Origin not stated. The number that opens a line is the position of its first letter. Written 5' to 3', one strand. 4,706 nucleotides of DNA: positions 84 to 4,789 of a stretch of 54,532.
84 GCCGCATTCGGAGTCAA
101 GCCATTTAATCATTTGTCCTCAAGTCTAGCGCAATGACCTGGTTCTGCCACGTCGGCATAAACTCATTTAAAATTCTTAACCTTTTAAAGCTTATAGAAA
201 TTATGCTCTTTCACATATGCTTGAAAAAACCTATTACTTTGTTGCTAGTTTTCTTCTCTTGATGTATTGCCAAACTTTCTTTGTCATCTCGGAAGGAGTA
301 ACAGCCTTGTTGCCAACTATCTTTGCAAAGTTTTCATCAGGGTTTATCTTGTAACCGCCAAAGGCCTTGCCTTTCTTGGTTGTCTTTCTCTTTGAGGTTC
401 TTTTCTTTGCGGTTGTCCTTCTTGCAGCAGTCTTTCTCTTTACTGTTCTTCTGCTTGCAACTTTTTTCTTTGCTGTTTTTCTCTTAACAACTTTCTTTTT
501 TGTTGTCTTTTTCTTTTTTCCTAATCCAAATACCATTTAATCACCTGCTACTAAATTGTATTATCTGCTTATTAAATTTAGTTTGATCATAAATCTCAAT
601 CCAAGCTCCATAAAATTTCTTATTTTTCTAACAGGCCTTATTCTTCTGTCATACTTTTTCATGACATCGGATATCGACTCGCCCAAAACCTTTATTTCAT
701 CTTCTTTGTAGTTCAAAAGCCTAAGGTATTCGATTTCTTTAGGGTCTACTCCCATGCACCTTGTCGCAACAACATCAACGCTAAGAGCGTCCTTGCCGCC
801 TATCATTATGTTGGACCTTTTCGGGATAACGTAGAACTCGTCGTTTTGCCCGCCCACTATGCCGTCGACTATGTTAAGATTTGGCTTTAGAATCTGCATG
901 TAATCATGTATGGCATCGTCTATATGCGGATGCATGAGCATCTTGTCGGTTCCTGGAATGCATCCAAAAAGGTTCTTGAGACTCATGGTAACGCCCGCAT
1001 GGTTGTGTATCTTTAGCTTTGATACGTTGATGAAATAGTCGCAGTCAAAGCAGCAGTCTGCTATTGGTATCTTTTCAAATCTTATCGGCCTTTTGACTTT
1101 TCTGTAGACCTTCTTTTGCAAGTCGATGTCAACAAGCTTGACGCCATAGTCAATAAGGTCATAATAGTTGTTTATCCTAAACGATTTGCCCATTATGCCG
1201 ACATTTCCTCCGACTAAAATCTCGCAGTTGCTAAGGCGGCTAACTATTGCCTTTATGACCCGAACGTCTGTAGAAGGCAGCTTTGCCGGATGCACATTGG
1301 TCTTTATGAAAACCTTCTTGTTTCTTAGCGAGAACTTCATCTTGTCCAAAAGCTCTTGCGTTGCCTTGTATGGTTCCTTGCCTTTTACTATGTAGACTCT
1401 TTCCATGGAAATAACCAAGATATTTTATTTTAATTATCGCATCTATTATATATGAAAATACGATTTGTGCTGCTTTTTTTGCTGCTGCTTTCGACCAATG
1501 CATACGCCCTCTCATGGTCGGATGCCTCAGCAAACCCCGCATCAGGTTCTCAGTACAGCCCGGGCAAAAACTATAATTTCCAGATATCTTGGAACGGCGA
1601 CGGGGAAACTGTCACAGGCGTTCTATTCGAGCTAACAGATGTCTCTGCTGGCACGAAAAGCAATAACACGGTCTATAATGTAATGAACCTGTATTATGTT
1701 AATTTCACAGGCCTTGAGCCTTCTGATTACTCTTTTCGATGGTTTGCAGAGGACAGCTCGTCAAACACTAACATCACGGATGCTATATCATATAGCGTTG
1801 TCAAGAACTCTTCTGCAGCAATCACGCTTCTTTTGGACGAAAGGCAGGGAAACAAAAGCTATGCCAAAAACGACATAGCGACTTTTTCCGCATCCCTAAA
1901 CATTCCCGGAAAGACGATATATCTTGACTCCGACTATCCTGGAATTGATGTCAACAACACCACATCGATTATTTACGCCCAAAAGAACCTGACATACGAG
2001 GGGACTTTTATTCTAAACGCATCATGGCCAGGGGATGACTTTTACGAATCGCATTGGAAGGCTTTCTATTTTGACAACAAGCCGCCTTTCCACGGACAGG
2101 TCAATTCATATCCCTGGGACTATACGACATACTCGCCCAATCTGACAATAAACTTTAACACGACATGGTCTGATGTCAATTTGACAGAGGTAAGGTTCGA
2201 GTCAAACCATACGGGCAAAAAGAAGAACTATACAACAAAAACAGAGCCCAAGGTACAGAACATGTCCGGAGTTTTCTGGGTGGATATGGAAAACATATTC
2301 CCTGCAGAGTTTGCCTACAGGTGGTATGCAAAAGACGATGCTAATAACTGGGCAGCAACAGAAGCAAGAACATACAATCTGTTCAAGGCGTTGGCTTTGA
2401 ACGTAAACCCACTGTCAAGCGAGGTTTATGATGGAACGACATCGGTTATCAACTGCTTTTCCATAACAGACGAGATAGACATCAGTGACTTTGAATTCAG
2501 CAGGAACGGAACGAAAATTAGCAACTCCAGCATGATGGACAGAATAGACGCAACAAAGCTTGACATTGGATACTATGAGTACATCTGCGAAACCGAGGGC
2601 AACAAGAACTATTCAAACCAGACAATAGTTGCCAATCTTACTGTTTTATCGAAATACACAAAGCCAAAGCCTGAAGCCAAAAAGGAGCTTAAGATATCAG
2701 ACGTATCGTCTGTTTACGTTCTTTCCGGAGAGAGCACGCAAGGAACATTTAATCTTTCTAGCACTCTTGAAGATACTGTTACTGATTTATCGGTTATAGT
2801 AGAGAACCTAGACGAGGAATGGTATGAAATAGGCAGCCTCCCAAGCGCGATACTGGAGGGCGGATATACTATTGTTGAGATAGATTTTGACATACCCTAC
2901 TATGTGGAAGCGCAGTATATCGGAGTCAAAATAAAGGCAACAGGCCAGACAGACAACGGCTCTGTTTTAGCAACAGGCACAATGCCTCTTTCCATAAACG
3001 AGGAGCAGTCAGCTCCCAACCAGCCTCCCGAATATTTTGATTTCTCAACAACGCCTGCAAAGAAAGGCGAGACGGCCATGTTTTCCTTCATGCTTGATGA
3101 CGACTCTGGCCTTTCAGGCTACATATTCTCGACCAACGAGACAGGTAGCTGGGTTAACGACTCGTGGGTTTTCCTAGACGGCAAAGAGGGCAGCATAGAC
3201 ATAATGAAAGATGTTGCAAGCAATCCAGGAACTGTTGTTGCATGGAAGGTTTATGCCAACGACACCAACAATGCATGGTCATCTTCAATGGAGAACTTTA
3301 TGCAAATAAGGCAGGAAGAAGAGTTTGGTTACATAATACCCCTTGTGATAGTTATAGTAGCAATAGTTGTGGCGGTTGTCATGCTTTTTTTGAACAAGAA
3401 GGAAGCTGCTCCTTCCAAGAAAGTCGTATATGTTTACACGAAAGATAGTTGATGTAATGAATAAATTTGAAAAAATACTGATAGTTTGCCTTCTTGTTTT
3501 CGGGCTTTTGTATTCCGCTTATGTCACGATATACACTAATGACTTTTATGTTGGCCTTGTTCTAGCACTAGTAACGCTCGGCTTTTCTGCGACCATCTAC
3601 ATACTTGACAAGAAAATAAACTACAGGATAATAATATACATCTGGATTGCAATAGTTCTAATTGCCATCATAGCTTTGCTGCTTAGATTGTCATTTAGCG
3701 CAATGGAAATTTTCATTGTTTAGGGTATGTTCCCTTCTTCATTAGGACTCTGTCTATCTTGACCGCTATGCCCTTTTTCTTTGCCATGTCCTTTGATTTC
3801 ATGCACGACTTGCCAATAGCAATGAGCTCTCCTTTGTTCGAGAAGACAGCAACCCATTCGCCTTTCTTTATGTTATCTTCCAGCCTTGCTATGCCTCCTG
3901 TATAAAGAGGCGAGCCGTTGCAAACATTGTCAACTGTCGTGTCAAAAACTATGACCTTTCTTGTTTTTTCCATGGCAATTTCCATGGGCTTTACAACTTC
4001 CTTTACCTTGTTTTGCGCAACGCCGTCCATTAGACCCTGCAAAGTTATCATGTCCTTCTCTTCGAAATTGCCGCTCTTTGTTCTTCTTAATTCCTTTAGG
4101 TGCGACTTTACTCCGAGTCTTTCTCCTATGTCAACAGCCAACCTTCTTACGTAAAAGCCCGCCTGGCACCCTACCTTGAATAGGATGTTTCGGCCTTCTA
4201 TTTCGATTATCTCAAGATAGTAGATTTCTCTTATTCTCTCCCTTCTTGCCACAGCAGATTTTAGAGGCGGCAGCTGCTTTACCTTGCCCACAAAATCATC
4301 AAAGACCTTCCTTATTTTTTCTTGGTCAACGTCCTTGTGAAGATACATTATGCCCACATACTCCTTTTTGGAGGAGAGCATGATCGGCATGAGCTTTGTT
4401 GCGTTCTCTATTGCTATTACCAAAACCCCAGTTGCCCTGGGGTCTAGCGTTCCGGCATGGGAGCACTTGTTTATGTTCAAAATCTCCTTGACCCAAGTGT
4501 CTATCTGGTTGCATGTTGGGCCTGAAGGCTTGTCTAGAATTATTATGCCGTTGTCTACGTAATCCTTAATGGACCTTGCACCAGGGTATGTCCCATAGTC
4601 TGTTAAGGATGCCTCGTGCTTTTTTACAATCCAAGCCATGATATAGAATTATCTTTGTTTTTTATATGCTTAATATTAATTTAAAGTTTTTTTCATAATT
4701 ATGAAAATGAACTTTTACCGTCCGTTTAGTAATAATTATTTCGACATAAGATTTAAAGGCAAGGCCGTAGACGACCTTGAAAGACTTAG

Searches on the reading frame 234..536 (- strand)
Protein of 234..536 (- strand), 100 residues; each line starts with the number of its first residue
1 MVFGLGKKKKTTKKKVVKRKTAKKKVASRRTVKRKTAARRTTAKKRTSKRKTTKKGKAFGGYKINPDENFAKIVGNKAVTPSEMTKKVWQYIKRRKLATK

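Call 82: search_protein_families(library=pfam, proteins=[window:234-536:-], max_evalue=0.1)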
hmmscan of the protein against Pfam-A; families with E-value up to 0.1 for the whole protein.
window:234-536:- (100 aa): 1 family
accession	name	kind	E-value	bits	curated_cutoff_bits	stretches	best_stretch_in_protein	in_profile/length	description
PF02201.23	SWIB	-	9e-06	25.8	25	1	65-98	4-37/74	SWIB/MDM2 domain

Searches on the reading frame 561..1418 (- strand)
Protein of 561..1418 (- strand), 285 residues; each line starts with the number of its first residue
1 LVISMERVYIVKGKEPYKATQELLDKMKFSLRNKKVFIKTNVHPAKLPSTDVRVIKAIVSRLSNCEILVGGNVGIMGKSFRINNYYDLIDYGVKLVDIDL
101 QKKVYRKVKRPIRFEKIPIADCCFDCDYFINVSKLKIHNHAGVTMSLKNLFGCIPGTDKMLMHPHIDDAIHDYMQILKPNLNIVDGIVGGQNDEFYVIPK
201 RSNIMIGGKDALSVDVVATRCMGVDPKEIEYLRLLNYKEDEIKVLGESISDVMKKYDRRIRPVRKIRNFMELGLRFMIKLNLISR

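Call 6: search_protein_families(library=pfam, proteins=[window:561-1418:-], max_evalue=0.001)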
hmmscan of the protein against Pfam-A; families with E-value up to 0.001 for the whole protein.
window:561-1418:- (285 aa): 1 family
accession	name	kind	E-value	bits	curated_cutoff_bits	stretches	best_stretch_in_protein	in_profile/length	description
PF04015.17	DUF362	-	3.9e-31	109.1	24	1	36-219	1-199/200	Domain of unknown function (DUF362)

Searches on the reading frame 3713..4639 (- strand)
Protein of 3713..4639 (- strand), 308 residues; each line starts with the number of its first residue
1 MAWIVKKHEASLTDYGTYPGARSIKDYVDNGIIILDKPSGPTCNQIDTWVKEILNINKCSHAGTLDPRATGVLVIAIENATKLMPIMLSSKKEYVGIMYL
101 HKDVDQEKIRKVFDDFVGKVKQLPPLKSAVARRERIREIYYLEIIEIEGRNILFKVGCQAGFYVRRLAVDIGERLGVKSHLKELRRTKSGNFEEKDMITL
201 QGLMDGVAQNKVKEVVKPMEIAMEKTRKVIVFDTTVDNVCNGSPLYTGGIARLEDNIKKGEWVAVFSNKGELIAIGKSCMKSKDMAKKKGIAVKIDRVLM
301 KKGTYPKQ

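Call 6: search_protein_families(library=pfam, proteins=[window:3713-4639:-], max_evalue=0.001)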
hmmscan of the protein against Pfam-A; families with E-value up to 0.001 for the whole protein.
window:3713-4639:- (308 aa): 6 families
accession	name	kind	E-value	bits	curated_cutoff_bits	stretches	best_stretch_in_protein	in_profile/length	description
PF01509.24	TruB_N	-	3.8e-26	92.7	27.3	2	51-106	1-56/149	TruB family pseudouridylate synthase (N terminal domain)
PF01472.26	PUA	-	1.4e-17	63.9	24.8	1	228-299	2-74/74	PUA domain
PF16198.10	TruB_C_2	-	6.1e-16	58.7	29.3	1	165-223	1-65/66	tRNA pseudouridylate synthase B C-terminal domain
PF08068.17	DKCLD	-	2.3e-09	37.6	27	1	4-44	15-55/58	DKCLD (NUC011) domain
PF21238.2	Pus10_C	-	1.4e-06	28.5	27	1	79-167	111-201/232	Pus10, C-terminal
PF17785.7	PUA_3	-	0.00064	19.9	22.6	0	245-276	18-49/64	PUA-like domain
